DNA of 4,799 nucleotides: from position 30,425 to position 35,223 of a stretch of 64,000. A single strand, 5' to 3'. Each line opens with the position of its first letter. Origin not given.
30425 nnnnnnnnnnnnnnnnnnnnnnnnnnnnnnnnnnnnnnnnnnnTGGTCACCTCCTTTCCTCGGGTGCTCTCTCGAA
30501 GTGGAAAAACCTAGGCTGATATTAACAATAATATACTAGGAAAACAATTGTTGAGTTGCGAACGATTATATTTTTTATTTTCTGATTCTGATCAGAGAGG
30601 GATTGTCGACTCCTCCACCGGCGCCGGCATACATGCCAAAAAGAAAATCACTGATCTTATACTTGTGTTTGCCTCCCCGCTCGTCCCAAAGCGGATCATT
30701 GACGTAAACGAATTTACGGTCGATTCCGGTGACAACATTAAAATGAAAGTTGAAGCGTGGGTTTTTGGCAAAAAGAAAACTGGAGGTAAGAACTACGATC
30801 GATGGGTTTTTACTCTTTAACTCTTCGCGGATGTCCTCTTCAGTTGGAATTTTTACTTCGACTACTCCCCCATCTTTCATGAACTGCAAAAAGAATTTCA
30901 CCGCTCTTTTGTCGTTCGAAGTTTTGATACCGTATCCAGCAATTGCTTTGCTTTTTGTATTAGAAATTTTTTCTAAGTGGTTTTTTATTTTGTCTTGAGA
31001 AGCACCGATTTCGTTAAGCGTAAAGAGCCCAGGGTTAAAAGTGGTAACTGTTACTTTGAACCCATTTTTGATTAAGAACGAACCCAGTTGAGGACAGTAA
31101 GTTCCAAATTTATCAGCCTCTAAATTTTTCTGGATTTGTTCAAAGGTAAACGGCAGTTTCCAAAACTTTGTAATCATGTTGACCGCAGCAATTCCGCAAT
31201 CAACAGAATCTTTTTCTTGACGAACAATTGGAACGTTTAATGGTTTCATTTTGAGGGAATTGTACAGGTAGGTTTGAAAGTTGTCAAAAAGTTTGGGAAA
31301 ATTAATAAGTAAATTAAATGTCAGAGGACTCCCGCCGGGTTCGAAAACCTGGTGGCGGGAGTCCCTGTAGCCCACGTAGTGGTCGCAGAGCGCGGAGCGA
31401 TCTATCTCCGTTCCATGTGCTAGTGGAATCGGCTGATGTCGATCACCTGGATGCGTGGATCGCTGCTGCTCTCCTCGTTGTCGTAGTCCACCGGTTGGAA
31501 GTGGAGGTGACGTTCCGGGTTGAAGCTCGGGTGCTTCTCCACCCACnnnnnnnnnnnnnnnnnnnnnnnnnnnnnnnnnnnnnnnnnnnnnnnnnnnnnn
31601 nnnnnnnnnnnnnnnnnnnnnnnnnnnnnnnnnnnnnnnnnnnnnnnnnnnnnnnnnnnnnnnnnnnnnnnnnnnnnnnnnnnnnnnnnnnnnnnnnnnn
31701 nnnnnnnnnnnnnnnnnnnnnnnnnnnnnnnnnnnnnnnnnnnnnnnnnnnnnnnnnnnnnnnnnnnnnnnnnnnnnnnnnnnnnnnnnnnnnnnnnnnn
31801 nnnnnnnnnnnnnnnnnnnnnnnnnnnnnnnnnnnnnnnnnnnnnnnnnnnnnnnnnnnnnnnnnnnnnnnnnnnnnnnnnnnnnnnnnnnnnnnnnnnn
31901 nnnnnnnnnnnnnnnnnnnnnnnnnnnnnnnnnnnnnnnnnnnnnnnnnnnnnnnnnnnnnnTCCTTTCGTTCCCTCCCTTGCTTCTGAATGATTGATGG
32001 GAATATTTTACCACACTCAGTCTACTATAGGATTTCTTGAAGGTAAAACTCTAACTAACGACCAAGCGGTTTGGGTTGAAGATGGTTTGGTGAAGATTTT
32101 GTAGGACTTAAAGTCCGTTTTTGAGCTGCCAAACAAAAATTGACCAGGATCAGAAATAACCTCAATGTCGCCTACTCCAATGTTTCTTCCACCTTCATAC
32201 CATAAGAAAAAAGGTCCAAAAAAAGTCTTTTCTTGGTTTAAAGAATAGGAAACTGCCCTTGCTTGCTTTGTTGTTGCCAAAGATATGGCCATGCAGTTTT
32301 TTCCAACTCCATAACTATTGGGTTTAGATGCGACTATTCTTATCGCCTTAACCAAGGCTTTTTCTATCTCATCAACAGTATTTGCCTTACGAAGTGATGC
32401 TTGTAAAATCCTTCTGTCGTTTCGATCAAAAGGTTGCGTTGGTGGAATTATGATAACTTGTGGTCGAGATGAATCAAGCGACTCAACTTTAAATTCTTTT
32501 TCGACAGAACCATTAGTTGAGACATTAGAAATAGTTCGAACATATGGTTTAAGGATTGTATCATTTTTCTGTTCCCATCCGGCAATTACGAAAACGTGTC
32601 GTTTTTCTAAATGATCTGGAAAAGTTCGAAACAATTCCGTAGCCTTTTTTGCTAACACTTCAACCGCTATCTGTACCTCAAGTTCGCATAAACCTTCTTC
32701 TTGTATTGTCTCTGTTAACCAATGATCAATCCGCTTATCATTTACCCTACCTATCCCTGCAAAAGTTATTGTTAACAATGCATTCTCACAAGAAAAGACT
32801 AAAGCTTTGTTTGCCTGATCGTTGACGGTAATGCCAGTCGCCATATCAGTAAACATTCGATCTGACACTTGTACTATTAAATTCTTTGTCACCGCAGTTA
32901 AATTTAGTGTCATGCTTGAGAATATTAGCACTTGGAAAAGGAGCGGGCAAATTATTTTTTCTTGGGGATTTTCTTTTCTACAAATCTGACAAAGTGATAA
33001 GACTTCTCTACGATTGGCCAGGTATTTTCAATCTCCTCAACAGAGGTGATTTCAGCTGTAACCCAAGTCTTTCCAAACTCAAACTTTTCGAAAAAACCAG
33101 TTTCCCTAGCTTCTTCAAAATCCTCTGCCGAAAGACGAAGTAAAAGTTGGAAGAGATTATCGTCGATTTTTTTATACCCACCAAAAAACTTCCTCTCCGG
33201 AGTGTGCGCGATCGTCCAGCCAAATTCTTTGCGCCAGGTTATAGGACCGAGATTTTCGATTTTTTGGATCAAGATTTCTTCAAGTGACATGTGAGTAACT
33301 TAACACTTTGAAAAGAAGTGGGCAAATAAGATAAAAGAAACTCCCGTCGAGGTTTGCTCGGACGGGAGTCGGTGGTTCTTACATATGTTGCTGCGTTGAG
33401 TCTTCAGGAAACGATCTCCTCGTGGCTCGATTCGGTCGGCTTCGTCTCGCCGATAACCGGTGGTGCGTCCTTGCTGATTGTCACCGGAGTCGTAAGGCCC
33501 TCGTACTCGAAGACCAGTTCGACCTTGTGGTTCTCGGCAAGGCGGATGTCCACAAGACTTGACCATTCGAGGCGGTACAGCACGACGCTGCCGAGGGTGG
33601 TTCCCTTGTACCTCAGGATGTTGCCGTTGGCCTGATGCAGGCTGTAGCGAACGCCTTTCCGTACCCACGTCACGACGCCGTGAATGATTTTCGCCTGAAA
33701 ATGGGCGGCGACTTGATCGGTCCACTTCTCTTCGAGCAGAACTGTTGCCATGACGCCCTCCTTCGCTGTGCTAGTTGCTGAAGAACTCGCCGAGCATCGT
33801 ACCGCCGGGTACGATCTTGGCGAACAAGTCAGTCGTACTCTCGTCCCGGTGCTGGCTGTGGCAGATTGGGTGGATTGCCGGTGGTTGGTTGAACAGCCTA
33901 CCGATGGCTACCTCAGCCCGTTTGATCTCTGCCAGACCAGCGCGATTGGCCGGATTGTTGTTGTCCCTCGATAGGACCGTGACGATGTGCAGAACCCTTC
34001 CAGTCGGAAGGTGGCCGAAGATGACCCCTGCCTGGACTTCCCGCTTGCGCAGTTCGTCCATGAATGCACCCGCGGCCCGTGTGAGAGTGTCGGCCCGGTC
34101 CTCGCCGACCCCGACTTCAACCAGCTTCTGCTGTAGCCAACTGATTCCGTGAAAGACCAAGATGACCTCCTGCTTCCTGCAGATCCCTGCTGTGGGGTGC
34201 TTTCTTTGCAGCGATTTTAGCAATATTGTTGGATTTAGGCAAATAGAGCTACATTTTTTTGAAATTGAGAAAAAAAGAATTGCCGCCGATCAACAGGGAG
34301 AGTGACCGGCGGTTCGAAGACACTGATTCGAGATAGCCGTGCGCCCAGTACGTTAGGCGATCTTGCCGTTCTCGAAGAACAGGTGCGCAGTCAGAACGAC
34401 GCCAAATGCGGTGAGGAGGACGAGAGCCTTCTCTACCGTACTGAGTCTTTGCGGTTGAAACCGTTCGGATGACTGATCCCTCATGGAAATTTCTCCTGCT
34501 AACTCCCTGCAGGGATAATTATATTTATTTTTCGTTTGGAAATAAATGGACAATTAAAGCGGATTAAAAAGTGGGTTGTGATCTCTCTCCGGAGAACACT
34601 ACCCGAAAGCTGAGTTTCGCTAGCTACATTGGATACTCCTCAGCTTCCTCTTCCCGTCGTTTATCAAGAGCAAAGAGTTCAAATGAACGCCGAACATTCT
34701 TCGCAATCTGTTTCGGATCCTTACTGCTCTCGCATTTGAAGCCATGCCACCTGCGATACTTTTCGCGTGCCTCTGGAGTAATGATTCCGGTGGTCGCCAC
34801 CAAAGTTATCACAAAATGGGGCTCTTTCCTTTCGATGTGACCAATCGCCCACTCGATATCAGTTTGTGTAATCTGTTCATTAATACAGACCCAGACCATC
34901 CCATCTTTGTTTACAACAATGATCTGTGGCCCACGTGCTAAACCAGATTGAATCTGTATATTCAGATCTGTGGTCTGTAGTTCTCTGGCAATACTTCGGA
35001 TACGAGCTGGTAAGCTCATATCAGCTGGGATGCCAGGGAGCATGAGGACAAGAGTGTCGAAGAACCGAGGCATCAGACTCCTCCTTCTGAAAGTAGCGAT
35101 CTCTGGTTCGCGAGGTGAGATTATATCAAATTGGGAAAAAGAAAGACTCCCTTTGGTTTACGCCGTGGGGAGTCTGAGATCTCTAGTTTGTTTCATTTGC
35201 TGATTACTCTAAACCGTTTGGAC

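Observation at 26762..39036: About 12-kb mosaic accessory segment bracketed by inverted copies of a hairpin-rich ~175-bp repeat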

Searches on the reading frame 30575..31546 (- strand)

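Call 10: search_protein_families(library=pfam, proteins=[window:30575-31546:-], max_evalue=0.01)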
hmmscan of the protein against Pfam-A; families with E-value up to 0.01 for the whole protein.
window:30575-31546:- (323 aa): 5 families
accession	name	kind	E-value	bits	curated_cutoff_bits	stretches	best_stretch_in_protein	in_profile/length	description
PF13529.12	Peptidase_C39_2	-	1.4e-09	39.1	24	1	180-285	30-142/143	Peptidase_C39 like family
PF03412.21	Peptidase_C39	-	3.3e-09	37.1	22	1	106-171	3-67/133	Peptidase C39 family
PF11814.14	DUF3335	-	0.00012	22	25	1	229-294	112-174/206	Peptidase_C39 like family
PF09778.15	Guanylate_cyc_2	-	0.00096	19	28.1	1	105-289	1-186/212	Guanylylate cyclase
PF12385.14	Peptidase_C70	-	0.0092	16.3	19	0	217-286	59-124/141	Papain-like cysteine protease AvrRpt2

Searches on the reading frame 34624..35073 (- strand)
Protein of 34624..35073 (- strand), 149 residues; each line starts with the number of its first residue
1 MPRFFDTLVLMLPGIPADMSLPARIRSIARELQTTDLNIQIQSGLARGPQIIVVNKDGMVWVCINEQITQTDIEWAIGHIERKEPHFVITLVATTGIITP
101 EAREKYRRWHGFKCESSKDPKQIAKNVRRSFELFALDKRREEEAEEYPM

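Call 11: search_protein_families(library=pfam, proteins=[window:34624-35073:-], max_evalue=0.01)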
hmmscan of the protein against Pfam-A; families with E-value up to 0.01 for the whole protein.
window:34624-35073:- (149 aa): 1 family
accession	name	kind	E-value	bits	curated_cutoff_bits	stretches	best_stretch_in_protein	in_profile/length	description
PF09380.16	FERM_C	-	0.00085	20.2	23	1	51-140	8-91/93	FERM C-terminal PH-like domain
